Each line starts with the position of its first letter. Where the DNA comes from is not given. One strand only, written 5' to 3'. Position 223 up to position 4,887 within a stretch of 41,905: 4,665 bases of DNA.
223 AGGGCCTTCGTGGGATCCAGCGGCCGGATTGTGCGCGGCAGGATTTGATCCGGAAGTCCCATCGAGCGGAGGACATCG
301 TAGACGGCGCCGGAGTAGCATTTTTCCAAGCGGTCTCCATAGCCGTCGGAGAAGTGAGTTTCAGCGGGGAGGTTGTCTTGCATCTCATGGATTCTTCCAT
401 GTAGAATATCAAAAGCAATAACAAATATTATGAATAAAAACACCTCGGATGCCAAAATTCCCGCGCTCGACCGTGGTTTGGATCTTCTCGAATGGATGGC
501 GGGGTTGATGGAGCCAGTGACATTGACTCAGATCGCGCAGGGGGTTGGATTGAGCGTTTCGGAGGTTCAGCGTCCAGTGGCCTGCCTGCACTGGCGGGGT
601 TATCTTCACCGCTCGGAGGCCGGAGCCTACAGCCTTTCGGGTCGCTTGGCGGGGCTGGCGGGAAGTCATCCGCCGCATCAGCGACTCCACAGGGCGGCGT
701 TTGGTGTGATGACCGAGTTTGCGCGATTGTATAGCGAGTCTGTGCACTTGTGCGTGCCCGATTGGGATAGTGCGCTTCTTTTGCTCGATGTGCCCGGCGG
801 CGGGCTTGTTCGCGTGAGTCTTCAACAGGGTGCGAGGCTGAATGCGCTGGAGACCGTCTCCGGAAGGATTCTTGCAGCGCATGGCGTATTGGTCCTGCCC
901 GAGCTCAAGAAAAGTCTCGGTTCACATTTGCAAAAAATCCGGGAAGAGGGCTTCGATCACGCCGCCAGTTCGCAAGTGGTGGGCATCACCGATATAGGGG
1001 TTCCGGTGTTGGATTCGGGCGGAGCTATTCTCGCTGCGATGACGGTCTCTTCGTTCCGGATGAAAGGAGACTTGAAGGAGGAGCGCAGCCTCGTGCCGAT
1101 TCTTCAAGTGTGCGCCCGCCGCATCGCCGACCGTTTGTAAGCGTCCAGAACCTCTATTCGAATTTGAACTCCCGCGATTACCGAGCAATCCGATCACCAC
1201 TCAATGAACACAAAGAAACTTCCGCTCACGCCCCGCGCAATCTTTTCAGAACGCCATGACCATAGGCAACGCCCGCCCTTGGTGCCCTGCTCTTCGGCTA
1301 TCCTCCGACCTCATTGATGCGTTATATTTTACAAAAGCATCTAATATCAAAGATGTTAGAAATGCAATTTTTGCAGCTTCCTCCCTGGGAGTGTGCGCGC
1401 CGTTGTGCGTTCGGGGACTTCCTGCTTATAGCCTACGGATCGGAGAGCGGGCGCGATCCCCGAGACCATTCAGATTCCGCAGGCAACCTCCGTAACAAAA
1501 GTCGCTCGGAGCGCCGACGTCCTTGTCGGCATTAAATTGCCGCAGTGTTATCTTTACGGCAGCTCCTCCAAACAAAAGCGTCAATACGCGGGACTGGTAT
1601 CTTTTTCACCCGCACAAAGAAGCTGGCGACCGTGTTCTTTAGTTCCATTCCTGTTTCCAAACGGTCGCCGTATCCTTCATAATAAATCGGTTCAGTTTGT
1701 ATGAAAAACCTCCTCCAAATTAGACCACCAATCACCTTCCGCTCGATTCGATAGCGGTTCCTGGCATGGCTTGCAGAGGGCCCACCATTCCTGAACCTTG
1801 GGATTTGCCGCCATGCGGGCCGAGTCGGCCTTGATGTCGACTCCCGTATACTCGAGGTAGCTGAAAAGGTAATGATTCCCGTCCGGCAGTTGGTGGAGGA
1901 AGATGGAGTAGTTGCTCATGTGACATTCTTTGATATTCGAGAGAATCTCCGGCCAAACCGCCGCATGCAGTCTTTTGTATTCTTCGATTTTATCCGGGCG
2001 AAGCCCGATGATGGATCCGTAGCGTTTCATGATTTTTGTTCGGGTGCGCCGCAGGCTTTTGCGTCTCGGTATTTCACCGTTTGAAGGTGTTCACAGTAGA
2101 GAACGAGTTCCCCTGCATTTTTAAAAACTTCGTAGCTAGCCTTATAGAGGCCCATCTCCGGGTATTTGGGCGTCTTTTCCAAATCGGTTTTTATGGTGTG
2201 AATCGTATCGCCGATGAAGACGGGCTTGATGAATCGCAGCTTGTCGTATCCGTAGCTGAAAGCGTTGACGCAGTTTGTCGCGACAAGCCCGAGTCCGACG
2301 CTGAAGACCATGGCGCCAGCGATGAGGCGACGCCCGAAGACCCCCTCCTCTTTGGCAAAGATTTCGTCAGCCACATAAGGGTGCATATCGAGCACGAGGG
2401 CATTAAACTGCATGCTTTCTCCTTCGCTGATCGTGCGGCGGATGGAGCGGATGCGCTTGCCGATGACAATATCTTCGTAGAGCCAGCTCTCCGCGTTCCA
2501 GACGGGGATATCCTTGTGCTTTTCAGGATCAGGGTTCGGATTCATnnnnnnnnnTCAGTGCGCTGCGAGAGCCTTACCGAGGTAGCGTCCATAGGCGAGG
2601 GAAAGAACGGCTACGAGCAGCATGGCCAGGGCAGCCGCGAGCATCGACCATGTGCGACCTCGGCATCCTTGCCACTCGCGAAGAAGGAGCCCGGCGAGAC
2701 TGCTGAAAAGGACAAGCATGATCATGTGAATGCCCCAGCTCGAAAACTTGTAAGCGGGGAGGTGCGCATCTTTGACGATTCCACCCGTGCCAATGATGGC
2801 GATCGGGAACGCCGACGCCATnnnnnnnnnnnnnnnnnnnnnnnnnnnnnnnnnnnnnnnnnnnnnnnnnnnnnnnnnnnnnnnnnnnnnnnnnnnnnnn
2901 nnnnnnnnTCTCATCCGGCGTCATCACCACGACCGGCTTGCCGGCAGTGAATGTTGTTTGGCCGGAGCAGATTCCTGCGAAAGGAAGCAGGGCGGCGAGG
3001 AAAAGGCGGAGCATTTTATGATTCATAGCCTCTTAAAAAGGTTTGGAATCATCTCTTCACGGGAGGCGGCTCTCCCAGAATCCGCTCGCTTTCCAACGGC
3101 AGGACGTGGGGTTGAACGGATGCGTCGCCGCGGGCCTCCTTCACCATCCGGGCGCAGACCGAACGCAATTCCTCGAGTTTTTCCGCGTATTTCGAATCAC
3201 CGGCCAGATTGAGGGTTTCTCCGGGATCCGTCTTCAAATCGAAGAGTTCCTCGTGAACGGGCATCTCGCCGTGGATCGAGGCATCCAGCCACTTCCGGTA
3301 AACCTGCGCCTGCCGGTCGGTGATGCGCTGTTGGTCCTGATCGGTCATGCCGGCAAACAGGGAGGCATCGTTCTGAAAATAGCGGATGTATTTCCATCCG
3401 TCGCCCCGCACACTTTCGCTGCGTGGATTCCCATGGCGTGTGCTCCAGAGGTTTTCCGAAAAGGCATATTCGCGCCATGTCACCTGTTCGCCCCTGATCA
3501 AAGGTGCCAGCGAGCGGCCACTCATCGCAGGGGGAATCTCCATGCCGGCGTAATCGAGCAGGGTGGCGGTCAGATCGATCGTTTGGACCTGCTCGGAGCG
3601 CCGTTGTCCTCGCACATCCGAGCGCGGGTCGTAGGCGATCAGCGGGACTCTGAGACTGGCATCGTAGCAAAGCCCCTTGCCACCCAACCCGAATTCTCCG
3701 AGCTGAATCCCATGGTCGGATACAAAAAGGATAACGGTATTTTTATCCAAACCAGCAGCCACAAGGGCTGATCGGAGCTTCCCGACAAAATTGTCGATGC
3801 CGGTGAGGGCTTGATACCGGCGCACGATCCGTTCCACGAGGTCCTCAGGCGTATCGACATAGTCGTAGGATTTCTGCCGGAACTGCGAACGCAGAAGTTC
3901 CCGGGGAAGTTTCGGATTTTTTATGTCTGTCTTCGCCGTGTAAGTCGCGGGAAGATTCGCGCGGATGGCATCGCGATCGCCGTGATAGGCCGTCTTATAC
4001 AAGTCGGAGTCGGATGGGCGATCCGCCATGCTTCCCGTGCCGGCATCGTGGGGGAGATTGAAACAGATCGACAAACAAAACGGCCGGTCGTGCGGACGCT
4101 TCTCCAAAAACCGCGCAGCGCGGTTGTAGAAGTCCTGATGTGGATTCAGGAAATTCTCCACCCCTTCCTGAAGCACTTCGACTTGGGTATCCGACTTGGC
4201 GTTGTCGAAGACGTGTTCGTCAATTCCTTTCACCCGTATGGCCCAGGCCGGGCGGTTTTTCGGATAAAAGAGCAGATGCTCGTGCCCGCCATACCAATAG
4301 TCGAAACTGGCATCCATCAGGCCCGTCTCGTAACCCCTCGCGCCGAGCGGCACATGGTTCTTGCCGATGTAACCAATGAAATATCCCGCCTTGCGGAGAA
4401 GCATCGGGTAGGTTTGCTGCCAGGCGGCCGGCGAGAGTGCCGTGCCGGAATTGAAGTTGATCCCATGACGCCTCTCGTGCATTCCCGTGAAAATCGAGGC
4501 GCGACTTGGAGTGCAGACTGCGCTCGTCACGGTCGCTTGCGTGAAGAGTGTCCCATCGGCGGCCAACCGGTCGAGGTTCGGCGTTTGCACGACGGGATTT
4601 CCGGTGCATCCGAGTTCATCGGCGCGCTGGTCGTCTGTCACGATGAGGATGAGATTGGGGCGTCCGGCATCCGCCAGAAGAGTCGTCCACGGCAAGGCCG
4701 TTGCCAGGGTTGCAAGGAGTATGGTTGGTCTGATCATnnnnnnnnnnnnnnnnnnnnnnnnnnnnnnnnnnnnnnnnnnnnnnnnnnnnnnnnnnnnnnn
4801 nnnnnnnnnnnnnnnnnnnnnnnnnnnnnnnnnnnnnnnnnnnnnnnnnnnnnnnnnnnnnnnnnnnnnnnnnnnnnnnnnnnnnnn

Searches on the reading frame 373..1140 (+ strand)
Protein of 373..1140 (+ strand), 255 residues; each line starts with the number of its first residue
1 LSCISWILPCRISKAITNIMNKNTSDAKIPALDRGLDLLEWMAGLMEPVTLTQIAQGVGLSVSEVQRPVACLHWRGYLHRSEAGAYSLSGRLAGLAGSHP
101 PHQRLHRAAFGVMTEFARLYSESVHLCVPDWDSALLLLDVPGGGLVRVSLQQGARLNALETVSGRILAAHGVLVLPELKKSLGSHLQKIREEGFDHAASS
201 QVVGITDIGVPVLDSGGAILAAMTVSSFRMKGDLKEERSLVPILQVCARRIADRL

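Call 13: search_protein_families(library=pfam, proteins=[window:373-1140:+], max_evalue=0.001)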
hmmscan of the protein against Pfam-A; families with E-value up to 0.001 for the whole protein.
window:373-1140:+ (255 aa): 2 families
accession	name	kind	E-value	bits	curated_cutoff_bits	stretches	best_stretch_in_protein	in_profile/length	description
PF01614.24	IclR_C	-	1.5e-13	51.1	24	2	180-251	101-172/174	Bacterial transcriptional regulator IclR C-terminal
PF09339.16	HTH_IclR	-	1.2e-10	41.4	22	1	31-80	1-50/52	IclR helix-turn-helix domain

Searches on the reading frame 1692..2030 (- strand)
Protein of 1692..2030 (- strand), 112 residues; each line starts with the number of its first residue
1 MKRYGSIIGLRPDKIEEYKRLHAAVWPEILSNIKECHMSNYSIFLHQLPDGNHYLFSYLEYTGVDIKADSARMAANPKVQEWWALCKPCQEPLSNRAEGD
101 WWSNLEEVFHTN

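Call 13: search_protein_families(library=pfam, proteins=[window:1692-2030:-], max_evalue=0.001)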
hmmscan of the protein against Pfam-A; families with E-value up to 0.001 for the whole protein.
window:1692-2030:- (112 aa): 1 family
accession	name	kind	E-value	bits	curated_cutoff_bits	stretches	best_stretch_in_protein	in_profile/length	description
PF05336.19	rhaM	-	2.9e-32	111.4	23.4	1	3-110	1-104/105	L-rhamnose mutarotase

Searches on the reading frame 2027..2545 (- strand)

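Call 13: search_protein_families(library=pfam, proteins=[window:2027-2545:-], max_evalue=0.001)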
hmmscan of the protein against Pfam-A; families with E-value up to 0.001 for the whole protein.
window:2027-2545:- (172 aa): 1 family
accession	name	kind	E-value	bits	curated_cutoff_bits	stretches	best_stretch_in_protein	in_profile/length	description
PF01575.25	MaoC_dehydratas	-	2.9e-12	46.7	27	1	29-127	7-107/123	MaoC like domain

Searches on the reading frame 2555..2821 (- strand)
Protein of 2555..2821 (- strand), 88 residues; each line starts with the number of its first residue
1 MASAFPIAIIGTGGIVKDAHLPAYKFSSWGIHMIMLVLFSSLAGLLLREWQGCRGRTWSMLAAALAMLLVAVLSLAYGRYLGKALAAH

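Call 75: search_protein_families(library=pfam, proteins=[window:2555-2821:-], max_evalue=1)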
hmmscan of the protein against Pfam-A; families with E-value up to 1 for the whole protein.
window:2555-2821:- (88 aa): 2 families
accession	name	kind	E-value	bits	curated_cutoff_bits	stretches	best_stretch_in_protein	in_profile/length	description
PF06379.18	RhaT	-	4.1e-05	23.4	27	1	19-72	281-335/344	L-rhamnose-proton symport protein (RhaT)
PF09527.15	ATPase_gene1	-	0.63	10.6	26.6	1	25-55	3-32/54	Putative F0F1-ATPase subunit Ca2+/Mg2+ transporter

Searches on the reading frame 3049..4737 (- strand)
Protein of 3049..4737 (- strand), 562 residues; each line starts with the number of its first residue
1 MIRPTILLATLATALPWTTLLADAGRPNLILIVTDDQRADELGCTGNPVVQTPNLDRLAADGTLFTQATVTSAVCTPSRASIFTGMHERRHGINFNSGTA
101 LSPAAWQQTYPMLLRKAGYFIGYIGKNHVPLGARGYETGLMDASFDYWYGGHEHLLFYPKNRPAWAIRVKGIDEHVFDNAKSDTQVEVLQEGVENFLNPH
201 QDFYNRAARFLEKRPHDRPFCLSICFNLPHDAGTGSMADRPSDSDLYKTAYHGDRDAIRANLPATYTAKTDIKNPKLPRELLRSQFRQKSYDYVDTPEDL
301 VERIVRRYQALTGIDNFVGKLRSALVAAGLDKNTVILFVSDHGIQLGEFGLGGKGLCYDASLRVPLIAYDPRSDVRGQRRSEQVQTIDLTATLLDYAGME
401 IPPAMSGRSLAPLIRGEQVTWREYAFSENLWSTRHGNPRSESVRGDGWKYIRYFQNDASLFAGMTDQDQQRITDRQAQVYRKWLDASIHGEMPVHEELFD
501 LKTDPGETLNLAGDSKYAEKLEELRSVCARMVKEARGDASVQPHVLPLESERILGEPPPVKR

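Call 5: search_protein_families(library=pfam, proteins=[window:3049-4737:-], max_evalue=1)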
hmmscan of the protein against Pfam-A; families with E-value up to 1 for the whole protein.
window:3049-4737:- (562 aa): 5 families
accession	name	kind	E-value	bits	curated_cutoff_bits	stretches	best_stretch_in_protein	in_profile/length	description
PF00884.28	Sulfatase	-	3.7e-48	164.8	25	1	27-399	1-301/301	Sulfatase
PF16347.10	SGSH_C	-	8.9e-22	78.3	29.3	2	347-457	1-113/154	N-sulphoglucosamine sulphohydrolase, C-terminal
PF01663.27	Phosphodiest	-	7.1e-10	39.4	23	2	308-345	185-222/342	Type I phosphodiesterase / nucleotide pyrophosphatase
PF14707.11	Sulfatase_C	-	0.016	16.2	30.9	1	497-533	57-94/127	C-terminal region of aryl-sulfatase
PF02995.22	DUF229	-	0.13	11.4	25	1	313-349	312-348/496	Protein of unknown function (DUF229)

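Call 7: search_protein_families(library=ncbifam, proteins=[window:3049-4737:-], max_evalue=1)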
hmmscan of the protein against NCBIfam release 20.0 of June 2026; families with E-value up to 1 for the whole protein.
window:3049-4737:- (562 aa): 15 families
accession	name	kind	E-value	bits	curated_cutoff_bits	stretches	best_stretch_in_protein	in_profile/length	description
NF010322.0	PRK13759.1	equivalog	6.9e-71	239.2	481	2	24-466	4-428/486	arylsulfatase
TIGR03417.1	chol_sulfatase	equivalog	2.7e-42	145.3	433.45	2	26-466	2-412/500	choline-sulfatase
NF045661.1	HdlasePehA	equivalog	1.1e-41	143.1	900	2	203-524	186-477/506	phosphoric/sulfuric ester hydrolase PehA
NF052527.1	Mn_arylsulf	exception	5e-40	137.8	850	2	303-468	262-426/479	manganese-dependent arylsulfatase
NF038075.1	fam_STM4013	hypoth_equivalog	0.01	15.3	250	1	304-366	197-256/261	STM4013/SEN3800 family hydrolase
NF028537.1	P_eth_NH2_trans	domain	0.016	13.8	500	1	310-370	416-480/527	phosphoethanolamine--lipid A transferase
NF053859.1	polymyxin_MCR13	exception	0.021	13.7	1250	1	314-359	423-468/541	MCR-13 family phosphoethanolamine--lipid A transferase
NF033463.1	polymyxin_MCR5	exception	0.025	13.2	1250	1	327-370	444-491/547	MCR-5 family phosphoethanolamine--lipid A transferase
NF033836.1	polymyxin_MCR9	exception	0.033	12.9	1240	1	316-359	425-468/539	MCR-9 family phosphoethanolamine--lipid A transferase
TIGR01307.1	pgm_bpd_ind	equivalog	0.034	12.6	330.65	1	309-410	409-503/504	2,3-bisphosphoglycerate-independent phosphoglycerate mutase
NF033862.2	polymyxin_MCR10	exception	0.037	12.7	1250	1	318-359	427-468/539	MCR-10 family phosphoethanolamine--lipid A transferase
NF003897.0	PRK05434.1-5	equivalog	0.058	11.8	862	1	309-410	416-510/514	2,3-bisphosphoglycerate-independent phosphoglycerate mutase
NF033408.5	polymyxin_MCR3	exception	0.12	10.9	1225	1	318-359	427-468/540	MCR-3 family phosphoethanolamine--lipid A transferase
NF033409.0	poly_MCR3_broad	equivalog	0.22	10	1075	1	324-359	429-464/535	MCR-3-related phosphoethanolamine--lipid A transferase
NF007160.0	PRK09598.1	equivalog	0.31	9.3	561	1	315-352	414-449/523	phosphoethanolamine--lipid A transferase EptA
